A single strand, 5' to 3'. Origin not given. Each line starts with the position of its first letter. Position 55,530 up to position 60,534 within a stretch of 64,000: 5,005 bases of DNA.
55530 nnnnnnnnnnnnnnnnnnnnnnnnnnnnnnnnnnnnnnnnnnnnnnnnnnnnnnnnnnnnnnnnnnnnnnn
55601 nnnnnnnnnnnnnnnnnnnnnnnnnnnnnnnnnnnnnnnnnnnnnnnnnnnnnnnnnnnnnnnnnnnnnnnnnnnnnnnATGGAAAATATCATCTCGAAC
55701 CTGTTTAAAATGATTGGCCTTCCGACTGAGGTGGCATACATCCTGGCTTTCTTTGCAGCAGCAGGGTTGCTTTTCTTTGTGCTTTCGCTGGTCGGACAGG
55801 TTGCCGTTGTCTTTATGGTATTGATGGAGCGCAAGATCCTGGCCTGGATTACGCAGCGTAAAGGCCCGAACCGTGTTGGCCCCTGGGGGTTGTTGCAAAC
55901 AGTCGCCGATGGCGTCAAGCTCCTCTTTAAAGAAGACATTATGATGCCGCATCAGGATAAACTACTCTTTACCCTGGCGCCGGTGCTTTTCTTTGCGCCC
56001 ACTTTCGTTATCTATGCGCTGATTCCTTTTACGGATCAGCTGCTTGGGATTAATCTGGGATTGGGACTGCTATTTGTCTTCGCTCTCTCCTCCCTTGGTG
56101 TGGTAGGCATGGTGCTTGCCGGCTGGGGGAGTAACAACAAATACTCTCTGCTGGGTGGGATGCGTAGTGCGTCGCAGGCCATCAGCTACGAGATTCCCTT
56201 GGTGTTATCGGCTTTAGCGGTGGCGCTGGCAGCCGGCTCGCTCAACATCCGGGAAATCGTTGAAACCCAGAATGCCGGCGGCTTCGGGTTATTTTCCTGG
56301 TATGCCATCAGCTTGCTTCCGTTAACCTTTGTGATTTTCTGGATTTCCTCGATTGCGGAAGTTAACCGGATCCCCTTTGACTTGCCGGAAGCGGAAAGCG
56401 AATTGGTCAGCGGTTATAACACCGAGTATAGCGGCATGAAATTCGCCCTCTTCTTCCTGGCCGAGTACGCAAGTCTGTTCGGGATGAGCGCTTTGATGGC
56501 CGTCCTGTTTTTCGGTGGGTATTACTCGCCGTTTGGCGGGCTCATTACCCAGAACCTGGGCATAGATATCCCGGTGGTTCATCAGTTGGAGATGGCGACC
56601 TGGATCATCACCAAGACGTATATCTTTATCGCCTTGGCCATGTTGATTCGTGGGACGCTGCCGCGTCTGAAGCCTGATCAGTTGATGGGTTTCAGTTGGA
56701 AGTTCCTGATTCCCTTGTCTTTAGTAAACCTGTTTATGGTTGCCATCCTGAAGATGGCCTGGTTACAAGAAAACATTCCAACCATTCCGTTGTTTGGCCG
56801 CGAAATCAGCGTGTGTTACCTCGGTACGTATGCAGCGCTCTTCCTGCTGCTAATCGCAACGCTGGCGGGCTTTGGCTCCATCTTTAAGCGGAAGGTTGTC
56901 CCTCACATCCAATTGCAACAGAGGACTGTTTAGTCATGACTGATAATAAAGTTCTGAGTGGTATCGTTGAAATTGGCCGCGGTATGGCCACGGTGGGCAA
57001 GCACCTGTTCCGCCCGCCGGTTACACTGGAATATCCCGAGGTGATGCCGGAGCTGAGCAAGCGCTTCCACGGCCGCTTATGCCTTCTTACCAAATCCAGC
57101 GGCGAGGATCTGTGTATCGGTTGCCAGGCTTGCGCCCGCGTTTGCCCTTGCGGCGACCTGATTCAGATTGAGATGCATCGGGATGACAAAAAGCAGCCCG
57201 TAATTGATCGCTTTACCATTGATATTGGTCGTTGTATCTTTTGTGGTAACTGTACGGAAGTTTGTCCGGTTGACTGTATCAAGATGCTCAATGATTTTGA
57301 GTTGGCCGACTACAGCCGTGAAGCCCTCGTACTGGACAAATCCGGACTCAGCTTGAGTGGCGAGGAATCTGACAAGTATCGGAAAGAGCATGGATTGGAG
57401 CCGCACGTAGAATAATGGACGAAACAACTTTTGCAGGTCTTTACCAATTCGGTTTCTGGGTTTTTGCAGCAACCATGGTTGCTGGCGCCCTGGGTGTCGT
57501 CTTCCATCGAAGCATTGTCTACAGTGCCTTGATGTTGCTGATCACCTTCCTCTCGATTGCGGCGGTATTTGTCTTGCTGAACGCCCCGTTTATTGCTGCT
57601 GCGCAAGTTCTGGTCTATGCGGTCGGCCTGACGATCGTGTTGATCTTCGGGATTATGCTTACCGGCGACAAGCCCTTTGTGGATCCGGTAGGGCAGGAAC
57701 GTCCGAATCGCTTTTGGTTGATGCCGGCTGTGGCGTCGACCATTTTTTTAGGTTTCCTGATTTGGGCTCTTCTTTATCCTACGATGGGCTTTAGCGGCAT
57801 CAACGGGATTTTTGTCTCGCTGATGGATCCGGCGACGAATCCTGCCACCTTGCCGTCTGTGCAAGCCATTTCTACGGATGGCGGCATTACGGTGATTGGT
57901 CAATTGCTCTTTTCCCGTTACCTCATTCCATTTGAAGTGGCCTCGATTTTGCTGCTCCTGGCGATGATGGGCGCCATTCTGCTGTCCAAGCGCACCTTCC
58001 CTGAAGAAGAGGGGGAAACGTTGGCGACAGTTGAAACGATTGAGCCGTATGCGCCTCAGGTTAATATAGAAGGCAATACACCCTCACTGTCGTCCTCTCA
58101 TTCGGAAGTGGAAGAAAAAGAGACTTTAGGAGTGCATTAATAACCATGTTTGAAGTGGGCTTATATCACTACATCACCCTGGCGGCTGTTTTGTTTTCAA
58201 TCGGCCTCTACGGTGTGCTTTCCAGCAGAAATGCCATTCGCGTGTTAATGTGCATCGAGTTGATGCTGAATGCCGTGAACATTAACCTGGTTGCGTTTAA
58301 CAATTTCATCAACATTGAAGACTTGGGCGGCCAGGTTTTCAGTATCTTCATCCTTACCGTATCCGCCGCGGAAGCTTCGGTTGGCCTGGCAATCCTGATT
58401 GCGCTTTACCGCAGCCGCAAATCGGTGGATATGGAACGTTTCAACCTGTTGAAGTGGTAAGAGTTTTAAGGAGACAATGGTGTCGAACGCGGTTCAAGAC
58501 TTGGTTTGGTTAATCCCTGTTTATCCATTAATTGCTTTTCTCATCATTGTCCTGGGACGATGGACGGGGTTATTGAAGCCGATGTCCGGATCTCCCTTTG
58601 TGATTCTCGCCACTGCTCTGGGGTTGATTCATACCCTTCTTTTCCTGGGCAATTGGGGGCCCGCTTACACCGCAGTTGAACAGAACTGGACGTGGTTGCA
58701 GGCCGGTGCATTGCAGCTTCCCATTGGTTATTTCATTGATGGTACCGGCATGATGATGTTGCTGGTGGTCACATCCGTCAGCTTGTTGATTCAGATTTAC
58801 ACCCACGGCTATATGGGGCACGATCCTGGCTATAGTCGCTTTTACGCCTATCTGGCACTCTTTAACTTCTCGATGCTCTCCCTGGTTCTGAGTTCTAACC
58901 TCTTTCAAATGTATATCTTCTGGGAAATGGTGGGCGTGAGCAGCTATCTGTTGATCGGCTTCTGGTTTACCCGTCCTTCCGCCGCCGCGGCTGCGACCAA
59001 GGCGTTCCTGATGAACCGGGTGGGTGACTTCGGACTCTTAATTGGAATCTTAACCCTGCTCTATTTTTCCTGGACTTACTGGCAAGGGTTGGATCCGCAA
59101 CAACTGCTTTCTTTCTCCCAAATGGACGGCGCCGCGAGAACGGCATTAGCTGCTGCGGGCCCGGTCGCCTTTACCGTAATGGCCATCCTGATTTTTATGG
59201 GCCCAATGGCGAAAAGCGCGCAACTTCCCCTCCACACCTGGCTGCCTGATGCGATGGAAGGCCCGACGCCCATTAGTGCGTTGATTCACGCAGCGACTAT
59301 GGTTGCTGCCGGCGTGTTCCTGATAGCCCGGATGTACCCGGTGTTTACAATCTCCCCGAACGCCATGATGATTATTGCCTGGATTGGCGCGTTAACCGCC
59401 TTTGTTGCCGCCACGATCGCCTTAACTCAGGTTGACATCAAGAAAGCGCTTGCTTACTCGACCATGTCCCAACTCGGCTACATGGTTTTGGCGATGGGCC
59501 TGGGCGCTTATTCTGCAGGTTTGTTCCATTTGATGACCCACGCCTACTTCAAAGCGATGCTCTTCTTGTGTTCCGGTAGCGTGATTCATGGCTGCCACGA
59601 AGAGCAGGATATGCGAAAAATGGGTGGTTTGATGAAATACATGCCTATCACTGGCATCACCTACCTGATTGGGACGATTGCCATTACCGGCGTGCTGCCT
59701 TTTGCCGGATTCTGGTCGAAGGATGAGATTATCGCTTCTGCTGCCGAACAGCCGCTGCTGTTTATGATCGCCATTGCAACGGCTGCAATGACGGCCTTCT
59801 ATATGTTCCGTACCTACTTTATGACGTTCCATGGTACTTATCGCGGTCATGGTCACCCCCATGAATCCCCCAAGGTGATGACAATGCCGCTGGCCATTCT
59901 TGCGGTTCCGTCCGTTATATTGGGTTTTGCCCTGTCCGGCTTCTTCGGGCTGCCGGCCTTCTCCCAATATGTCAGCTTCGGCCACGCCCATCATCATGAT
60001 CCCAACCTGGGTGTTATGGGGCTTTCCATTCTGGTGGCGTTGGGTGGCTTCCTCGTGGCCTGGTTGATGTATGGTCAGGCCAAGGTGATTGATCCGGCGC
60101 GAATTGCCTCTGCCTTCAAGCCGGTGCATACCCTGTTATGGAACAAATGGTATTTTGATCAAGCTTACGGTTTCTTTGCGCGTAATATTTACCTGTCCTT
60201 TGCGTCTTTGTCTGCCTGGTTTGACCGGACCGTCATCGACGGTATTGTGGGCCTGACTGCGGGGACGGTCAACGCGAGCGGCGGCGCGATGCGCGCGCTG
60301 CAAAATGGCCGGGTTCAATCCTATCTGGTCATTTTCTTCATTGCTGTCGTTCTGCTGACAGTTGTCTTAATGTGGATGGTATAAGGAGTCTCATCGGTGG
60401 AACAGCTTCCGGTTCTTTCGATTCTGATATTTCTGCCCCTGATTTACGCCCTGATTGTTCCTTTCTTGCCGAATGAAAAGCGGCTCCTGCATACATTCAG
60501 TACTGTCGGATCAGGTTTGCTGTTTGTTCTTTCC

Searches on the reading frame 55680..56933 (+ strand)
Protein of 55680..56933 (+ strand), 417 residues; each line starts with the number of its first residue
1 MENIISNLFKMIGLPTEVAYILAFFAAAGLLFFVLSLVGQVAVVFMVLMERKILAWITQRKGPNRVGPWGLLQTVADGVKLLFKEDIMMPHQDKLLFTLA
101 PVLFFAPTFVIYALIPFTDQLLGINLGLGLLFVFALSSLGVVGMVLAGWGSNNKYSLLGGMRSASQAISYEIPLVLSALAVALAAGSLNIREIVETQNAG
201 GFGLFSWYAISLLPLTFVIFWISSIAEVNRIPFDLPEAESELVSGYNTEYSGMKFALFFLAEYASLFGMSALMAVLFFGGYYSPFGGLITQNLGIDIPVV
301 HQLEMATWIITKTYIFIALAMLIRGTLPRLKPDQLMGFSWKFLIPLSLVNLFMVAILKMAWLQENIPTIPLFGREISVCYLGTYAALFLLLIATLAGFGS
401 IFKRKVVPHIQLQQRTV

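Call 21: search_protein_families(library=pfam, proteins=[window:55680-56933:+], max_evalue=0.001)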
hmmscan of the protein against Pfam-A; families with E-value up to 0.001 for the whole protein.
window:55680-56933:+ (417 aa): 1 family
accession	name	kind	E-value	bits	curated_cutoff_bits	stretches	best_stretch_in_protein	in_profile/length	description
PF00146.26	NADHdh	-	3.4e-114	381.7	27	1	35-355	6-298/298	NADH dehydrogenase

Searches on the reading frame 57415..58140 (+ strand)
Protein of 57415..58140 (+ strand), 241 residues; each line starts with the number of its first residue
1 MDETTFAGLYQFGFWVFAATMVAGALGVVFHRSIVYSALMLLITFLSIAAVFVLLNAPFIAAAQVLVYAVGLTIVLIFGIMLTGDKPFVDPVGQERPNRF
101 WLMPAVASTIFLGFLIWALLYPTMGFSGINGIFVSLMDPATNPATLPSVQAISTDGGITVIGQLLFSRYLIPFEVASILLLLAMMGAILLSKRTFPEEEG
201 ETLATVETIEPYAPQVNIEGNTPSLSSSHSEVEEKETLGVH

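Call 21: search_protein_families(library=pfam, proteins=[window:57415-58140:+], max_evalue=0.001)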
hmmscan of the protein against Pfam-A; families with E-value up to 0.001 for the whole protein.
window:57415-58140:+ (241 aa): 1 family
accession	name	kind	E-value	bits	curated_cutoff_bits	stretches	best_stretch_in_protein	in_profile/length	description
PF00499.25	Oxidored_q3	-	2.2e-34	118.7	33.2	1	24-190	1-146/146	NADH-ubiquinone/plastoquinone oxidoreductase chain 6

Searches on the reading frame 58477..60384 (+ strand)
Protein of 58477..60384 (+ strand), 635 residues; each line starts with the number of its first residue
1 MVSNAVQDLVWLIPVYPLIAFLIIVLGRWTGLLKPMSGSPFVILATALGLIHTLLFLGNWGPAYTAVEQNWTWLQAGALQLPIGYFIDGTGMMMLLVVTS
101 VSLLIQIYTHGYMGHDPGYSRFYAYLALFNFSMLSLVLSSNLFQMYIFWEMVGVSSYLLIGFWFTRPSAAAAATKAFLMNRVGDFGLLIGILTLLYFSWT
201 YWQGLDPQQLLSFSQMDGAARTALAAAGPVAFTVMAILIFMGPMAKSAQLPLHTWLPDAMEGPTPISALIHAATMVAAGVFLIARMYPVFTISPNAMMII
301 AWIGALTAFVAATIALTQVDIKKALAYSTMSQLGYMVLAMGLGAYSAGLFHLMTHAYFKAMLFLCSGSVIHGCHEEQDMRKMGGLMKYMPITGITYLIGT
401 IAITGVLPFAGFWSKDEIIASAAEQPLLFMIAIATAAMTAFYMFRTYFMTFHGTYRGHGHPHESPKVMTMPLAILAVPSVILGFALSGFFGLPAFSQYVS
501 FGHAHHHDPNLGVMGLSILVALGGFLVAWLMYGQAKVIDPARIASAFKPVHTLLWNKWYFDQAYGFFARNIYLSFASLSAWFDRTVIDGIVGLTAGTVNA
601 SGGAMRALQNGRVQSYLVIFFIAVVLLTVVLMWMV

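Call 21: search_protein_families(library=pfam, proteins=[window:58477-60384:+], max_evalue=0.001)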
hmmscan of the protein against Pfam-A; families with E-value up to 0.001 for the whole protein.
window:58477-60384:+ (635 aa): 2 families
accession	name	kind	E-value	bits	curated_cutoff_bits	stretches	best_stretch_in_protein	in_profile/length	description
PF00361.26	Proton_antipo_M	-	2.7e-79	266.9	21.5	1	139-435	1-290/294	NADH:quinone oxidoreductase/Mrp antiporter, TM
PF00662.26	Proton_antipo_N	-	2.7e-18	66.1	24.5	1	73-123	1-51/51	NADH-Ubiquinone oxidoreductase (complex I), chain 5 N-terminus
